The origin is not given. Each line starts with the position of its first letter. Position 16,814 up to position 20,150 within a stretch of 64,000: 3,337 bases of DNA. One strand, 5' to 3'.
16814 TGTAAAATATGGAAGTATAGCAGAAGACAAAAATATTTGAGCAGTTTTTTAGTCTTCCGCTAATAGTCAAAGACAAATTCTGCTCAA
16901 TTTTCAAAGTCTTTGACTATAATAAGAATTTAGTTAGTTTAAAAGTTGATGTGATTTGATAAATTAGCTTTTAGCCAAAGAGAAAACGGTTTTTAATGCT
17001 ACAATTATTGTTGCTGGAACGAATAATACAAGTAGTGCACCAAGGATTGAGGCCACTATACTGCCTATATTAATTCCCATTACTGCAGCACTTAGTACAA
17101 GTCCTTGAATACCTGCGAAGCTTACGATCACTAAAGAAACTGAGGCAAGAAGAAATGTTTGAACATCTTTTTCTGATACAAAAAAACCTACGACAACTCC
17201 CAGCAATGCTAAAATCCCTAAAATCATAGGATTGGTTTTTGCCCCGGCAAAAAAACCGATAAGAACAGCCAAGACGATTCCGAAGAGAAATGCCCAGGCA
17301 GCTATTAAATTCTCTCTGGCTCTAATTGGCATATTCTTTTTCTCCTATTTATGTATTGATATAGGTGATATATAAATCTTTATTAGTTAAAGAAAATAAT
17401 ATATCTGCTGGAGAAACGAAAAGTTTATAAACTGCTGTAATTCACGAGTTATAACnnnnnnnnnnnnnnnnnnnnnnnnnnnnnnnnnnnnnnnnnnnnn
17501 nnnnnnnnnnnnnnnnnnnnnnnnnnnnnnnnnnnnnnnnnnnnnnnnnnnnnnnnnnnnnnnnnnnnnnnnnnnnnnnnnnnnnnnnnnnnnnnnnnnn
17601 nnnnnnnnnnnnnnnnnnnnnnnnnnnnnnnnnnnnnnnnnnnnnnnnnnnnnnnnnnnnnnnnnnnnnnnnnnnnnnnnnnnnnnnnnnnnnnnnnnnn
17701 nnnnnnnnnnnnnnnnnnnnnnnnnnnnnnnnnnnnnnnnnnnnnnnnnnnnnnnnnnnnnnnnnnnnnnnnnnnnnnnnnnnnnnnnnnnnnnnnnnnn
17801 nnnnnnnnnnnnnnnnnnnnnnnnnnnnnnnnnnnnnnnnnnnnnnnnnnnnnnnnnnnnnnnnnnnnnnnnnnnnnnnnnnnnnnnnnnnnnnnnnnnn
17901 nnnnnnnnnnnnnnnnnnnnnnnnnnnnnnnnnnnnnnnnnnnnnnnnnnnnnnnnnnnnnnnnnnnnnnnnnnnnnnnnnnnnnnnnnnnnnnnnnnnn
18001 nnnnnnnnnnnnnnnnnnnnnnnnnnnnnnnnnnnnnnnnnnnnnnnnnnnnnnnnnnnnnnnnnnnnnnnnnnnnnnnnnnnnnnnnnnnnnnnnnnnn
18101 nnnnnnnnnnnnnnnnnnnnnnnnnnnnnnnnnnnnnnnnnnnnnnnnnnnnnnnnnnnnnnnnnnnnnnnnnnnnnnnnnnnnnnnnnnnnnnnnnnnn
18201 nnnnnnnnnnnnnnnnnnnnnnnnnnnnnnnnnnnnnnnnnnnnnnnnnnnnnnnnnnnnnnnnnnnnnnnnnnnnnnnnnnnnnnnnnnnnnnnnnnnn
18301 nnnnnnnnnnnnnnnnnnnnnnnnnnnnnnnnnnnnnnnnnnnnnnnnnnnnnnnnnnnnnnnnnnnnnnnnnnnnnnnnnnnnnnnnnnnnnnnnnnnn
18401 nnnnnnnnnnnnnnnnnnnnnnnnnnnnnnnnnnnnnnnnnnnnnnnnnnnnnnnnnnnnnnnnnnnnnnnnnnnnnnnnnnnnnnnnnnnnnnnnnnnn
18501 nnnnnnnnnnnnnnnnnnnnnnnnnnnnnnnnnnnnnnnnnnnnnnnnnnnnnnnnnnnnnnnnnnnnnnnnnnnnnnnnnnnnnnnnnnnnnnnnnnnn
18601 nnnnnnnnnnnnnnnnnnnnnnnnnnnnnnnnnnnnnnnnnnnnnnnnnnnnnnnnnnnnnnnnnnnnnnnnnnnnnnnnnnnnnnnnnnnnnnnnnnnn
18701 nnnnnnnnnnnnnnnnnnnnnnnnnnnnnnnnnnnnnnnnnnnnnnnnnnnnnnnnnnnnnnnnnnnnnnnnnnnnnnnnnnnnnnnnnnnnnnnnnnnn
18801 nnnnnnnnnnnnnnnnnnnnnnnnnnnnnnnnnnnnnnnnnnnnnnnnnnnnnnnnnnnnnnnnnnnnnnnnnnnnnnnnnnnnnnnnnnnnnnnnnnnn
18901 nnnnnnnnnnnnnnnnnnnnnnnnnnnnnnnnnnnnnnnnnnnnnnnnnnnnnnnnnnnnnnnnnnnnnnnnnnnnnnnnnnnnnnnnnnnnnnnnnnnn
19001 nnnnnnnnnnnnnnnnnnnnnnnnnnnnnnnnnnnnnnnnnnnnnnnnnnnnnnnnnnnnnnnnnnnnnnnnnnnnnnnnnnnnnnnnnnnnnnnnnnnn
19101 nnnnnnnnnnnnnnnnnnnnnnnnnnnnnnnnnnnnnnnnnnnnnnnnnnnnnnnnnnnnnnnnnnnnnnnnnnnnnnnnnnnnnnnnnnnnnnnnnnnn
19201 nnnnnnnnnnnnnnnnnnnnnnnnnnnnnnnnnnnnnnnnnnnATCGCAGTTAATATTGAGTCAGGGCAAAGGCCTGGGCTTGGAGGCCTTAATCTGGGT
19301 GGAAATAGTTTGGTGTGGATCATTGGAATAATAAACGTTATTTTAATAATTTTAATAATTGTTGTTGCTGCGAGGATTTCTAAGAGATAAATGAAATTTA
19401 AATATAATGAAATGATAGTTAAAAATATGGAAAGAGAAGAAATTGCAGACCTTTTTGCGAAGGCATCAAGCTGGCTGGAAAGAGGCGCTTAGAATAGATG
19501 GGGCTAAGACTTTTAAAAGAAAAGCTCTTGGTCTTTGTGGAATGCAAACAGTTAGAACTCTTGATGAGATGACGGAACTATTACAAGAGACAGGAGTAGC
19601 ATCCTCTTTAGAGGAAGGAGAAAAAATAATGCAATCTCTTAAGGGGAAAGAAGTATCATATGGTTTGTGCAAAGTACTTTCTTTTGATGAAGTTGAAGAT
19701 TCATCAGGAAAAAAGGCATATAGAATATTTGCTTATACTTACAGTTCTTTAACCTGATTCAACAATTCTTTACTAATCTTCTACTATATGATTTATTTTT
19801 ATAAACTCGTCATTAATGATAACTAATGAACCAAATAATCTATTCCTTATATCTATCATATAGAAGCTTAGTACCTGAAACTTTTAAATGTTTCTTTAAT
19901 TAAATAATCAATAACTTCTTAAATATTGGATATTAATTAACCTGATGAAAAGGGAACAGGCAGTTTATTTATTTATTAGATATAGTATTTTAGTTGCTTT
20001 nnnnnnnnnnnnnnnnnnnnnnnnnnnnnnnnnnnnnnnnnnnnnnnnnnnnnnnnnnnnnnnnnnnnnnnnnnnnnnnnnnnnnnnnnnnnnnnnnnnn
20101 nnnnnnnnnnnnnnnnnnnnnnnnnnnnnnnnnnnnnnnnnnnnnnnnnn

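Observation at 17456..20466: Archaeosortase/exosortase-like membrane protein encoded next to an acidic CARDB-type surface protein that has a C-terminal TM-plus-basic-tail sorting-signal-like end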

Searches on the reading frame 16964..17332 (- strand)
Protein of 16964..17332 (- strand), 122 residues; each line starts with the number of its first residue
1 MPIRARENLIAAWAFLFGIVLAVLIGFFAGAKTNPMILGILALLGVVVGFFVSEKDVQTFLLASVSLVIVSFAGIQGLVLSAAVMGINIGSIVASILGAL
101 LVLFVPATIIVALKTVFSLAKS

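Call 3: search_protein_families(library=pfam, proteins=[window:16964-17332:-], max_evalue=1)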
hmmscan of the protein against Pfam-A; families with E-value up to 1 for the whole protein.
window:16964-17332:- (122 aa): 0 families

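Call 4: search_protein_families(library=ncbifam, proteins=[window:16964-17332:-], max_evalue=1)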
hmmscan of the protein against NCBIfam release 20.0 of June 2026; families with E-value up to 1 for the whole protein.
window:16964-17332:- (122 aa): 1 family
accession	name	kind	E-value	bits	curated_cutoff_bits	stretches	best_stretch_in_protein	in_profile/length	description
TIGR01625.1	YidE_YbjL_dupl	subfamily_domain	0.038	13.8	71.95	1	11-41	104-134/154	AspT/YidE/YbjL antiporter duplication domain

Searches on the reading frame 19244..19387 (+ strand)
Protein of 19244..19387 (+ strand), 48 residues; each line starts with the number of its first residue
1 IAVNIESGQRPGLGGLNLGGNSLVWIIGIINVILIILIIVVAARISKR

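Call 34: find_homologous_proteins(query=A3, max_evalue=0.01)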
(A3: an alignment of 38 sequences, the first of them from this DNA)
Query A3 (38 sequences) (48 aa, profile of the alignment): 17 proteins with E <= 0.01 among 2592 candidates.
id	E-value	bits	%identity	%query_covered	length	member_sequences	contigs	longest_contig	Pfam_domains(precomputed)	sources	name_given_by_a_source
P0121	5.4e-16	76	63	100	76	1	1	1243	-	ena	-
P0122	5.7e-14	69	56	81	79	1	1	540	-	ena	-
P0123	1.5e-13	68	37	63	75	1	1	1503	-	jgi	jgi:hypothetical protein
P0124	7.5e-13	66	66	77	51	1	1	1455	-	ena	-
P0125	2.2e-12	64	75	25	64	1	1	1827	-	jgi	jgi:hypothetical protein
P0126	8.5e-12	62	71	65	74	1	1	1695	-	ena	-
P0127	3.5e-11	60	44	38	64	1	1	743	-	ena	-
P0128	1.9e-10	58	56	52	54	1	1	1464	-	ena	-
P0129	3.0e-10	57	36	29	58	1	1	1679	-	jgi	jgi:hypothetical protein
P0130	3.3e-10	57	46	73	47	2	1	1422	-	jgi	jgi:hypothetical protein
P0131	2.6e-9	54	50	33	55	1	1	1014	-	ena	-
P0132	2.9e-9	54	-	-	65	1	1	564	-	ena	-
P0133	9.5e-9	52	48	60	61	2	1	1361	-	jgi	jgi:hypothetical protein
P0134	1.0e-8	52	46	27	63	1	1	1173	-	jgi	jgi:hypothetical protein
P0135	5.7e-7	47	38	33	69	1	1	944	-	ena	-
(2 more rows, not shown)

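Call 45: search_protein_representatives(alignment_id=A4)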
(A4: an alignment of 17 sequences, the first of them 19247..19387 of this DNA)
Query: 17 sequences, 62 profile positions. Proteins with E-value up to 0.001 (for the whole library): 619; up to 1e-10: 362; up to 1e-30: 0. The best 150 are listed.
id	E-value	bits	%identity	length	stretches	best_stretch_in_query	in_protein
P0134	7.0e-21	90.5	-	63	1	3-62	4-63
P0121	8.6e-20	87.0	-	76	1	4-62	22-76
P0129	2.3e-19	85.6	-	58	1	3-62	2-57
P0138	3.3e-19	85.1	-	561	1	3-62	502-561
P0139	1.1e-18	83.4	-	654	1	4-62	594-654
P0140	1.5e-18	83.0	-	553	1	6-62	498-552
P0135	2.4e-18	82.4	-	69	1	1-62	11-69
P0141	2.6e-18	82.3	-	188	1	3-62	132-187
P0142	1.1e-17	80.3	-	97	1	3-62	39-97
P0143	1.4e-17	79.9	-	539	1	3-62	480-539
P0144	1.6e-17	79.7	-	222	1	5-62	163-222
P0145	2.5e-17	79.1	-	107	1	4-62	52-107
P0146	3.2e-17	78.8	-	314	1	3-62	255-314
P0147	4.2e-17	78.4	-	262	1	7-62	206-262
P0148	7.9e-17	77.5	-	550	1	5-62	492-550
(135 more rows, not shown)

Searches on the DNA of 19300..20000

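Call 19: search_rna_families(source=window, start=19300, end=20000, threshold=evalue, max_evalue=1)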
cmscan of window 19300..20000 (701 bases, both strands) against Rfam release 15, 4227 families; matches with E-value up to 1: 0.
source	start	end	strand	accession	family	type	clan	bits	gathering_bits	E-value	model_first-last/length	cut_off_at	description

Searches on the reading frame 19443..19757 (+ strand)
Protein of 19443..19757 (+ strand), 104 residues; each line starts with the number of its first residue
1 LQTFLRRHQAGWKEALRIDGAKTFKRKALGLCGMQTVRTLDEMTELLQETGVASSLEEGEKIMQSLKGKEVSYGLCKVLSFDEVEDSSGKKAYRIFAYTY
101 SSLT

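Call 3: search_protein_families(library=pfam, proteins=[window:19443-19757:+], max_evalue=1)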
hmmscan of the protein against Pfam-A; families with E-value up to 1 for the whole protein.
window:19443-19757:+ (104 aa): 0 families

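Call 4: search_protein_families(library=ncbifam, proteins=[window:19443-19757:+], max_evalue=1)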
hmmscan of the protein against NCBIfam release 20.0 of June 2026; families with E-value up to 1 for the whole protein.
window:19443-19757:+ (104 aa): 0 families
